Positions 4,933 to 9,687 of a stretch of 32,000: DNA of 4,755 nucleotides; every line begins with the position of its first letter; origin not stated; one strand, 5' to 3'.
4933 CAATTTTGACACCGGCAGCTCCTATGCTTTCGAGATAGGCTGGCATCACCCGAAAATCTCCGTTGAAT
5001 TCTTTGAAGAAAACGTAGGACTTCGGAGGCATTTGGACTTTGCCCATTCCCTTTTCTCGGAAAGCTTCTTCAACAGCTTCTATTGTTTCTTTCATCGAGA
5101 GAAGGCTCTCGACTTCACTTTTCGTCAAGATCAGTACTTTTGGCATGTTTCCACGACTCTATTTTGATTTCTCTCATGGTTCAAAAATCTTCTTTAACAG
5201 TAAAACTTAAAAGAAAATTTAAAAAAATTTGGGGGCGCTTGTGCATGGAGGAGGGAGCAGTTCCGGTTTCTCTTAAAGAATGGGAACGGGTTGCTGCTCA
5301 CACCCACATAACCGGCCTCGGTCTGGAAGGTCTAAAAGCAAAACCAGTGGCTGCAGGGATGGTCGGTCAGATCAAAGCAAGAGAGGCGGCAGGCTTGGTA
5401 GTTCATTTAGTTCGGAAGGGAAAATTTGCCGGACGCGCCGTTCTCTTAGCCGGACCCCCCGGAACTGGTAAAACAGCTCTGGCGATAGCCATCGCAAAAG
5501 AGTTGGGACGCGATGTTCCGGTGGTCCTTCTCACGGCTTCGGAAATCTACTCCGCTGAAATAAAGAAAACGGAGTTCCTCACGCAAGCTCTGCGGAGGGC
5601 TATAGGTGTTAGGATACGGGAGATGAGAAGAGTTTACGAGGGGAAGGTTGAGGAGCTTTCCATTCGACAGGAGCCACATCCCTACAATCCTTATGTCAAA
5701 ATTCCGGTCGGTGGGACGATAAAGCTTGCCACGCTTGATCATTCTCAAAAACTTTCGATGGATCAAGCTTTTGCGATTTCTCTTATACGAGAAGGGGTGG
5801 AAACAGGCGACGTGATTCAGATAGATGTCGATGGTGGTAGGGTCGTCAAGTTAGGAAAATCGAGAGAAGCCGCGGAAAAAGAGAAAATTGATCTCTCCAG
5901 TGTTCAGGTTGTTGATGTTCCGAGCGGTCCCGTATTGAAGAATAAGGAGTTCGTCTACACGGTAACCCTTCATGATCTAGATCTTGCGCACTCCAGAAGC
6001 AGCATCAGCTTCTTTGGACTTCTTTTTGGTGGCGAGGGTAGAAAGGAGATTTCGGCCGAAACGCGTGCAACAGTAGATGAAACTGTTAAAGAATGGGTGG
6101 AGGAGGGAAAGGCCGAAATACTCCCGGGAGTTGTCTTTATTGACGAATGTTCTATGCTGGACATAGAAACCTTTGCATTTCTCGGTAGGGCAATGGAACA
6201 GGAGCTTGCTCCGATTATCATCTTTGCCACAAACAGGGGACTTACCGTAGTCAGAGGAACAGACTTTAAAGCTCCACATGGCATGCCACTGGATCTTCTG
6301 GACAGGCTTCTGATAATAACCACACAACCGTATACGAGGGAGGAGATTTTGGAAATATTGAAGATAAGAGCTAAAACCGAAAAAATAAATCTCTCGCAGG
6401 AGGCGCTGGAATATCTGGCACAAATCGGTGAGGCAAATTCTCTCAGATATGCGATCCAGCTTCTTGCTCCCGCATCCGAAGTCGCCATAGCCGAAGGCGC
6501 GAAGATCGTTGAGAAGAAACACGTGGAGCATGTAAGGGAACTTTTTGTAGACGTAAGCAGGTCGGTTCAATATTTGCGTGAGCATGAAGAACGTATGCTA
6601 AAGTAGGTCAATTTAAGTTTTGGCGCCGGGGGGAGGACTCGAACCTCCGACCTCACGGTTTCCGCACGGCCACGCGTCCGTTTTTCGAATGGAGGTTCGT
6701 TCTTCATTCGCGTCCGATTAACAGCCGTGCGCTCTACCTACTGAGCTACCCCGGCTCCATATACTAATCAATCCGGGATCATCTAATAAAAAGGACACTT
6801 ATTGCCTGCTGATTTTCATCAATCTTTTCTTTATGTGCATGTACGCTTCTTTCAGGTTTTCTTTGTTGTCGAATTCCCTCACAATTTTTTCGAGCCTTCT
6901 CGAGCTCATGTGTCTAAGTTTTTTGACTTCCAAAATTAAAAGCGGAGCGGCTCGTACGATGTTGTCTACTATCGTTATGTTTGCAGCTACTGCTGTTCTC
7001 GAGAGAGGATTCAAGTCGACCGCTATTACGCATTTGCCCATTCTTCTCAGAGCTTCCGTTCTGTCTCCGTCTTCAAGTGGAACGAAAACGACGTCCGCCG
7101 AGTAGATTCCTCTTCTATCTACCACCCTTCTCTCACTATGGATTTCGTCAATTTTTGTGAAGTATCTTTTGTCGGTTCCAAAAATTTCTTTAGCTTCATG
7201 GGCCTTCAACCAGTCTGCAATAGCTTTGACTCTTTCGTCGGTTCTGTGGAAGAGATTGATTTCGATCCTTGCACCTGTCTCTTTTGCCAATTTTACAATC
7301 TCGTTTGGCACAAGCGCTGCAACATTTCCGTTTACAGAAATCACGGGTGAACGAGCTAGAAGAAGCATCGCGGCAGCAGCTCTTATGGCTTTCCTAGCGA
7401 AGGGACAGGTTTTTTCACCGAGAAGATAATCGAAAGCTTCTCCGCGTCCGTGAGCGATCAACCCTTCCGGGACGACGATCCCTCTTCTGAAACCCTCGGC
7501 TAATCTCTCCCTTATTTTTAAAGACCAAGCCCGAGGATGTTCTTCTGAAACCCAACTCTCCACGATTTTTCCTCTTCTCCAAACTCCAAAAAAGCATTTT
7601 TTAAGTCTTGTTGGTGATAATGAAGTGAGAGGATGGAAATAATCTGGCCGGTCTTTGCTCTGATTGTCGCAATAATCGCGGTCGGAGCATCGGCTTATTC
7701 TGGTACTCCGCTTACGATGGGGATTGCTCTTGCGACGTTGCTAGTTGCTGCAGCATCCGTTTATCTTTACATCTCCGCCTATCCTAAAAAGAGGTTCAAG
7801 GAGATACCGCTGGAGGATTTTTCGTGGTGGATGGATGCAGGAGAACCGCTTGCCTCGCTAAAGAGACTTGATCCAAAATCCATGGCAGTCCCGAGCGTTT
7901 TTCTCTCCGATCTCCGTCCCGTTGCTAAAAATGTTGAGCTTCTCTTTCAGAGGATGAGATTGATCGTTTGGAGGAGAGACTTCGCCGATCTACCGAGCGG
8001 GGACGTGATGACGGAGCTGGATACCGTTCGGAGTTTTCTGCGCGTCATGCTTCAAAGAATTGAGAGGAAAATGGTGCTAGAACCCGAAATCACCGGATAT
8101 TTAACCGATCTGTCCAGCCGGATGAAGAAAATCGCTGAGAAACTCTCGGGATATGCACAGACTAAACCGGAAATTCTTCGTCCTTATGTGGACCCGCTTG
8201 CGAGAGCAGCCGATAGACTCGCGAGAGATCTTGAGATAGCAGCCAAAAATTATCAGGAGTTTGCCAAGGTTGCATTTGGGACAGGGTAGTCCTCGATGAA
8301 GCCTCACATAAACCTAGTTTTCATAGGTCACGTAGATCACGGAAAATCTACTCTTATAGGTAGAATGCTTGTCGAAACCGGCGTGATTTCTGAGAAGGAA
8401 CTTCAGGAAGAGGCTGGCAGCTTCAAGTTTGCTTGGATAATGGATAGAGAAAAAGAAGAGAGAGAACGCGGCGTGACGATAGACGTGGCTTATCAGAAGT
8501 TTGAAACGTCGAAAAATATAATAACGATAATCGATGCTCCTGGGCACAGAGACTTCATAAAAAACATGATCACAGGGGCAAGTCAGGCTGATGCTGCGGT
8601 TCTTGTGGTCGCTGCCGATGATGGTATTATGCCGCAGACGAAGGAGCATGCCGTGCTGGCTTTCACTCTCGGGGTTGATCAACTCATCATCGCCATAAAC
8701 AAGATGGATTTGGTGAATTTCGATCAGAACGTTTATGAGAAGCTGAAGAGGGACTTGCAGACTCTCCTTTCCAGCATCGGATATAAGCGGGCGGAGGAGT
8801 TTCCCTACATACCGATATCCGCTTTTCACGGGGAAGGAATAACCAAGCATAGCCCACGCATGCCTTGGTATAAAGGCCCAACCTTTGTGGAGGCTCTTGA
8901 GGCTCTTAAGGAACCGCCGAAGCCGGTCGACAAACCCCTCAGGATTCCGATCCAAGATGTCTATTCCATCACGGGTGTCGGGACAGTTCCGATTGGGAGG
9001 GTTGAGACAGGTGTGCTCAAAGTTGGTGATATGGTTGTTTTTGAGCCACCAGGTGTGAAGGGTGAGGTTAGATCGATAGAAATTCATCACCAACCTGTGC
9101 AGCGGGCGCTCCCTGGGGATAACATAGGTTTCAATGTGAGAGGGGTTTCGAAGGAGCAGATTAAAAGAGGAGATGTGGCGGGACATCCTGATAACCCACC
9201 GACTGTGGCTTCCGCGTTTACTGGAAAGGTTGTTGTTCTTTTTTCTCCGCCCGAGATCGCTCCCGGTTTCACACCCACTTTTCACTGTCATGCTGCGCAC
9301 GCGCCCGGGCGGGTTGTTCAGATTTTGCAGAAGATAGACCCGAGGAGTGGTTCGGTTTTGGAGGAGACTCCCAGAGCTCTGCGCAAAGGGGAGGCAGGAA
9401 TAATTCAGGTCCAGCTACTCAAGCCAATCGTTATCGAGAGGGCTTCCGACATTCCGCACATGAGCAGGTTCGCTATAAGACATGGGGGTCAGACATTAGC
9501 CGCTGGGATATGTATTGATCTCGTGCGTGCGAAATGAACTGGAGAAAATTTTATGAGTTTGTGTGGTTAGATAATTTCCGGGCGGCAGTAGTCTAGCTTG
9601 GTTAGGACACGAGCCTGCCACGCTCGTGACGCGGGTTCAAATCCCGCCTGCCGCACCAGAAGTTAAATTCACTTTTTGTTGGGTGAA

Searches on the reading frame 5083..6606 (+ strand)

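Call 9: search_protein_families(library=pfam, proteins=[window:5083-6606:+], max_evalue=0.001)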
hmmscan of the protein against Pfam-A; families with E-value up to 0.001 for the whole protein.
window:5083-6606:+ (507 aa): 11 families
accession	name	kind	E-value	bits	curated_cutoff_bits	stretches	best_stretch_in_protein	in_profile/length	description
PF06068.19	TIP49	-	2.7e-135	451.5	23.8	1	69-420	1-347/347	TIP49 P-loop domain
PF17856.7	TIP49_C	-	3.9e-25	88.2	24.5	1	425-490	1-66/66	TIP49 AAA-lid domain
PF00004.35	AAA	-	9.4e-10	39.5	21.2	1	120-164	1-43/131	ATPase family associated with various cellular activities (AAA)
PF05496.18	RuvB_N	-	2.3e-07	31.1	27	1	93-145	9-61/159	Holliday junction DNA helicase RuvB P-loop domain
PF13401.12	AAA_22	-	4e-06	27.6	27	0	118-180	6-64/130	AAA domain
PF22703.2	Cdc6_lid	-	5.5e-06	26.6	27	1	424-484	2-66/68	Cdc6 AAA+ ATPase-type lid domain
PF13191.12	AAA_16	-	6.3e-06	27.2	32.6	1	114-172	21-85/167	AAA ATPase domain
PF13245.12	AAA_19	-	2.2e-05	25.1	25.1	1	116-378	10-120/134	AAA domain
PF13604.12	AAA_30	-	8.3e-05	22.8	27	0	118-160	19-62/191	AAA domain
PF07728.20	AAA_5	-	0.00013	22.5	22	1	120-153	2-36/139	AAA domain (dynein-related subfamily)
PF03796.21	DnaB_C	-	0.00035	20.5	27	1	117-183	19-81/255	DnaB-like helicase C terminal domain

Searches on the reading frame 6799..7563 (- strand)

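Call 9: search_protein_families(library=pfam, proteins=[window:6799-7563:-], max_evalue=0.001)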
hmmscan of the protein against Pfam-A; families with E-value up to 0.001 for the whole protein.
window:6799-7563:- (254 aa): 1 family
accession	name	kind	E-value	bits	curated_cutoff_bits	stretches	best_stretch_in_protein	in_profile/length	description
PF02006.22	PPS_PS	-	2e-74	249.4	26.4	1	67-244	1-176/176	Phosphopantothenate/pantothenate synthetase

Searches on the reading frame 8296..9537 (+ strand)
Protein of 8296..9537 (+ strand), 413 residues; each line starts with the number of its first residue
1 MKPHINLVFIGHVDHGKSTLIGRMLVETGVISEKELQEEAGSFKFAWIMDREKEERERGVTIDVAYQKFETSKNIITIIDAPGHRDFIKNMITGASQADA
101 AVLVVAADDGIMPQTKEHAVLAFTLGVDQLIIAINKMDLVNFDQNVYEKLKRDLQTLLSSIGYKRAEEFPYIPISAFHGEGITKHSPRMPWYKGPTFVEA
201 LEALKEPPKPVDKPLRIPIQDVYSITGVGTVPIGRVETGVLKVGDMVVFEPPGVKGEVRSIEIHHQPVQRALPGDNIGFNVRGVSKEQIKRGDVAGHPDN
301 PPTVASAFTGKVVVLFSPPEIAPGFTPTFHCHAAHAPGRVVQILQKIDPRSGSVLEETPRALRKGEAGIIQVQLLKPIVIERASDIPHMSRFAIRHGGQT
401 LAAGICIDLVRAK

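Call 9: search_protein_families(library=pfam, proteins=[window:8296-9537:+], max_evalue=0.001)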
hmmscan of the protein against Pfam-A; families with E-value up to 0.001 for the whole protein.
window:8296-9537:+ (413 aa): 6 families
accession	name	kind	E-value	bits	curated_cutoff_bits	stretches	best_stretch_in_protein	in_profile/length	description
PF00009.33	GTP_EFTU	-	3.6e-60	203.2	26.5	1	2-196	1-177/188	Elongation factor Tu GTP binding domain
PF22594.2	GTP-eEF1A_C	-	3.2e-25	88.9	27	1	308-406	2-100/101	GTP-eEF1A C-terminal domain-like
PF03144.31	GTP_EFTU_D2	-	4.4e-18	65.9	30.3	1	229-294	1-71/73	Elongation factor Tu domain 2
PF03143.23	GTP_EFTU_D3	-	7e-18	65.3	27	1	303-407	3-103/106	Elongation factor Tu C-terminal domain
PF01926.29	MMR_HSR1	-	1.7e-06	28.5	21.9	1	7-135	2-112/113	50S ribosome-binding GTPase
PF03193.22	RsgA_GTPase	-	0.0005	20.4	30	0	95-156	20-81/174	RsgA GTPase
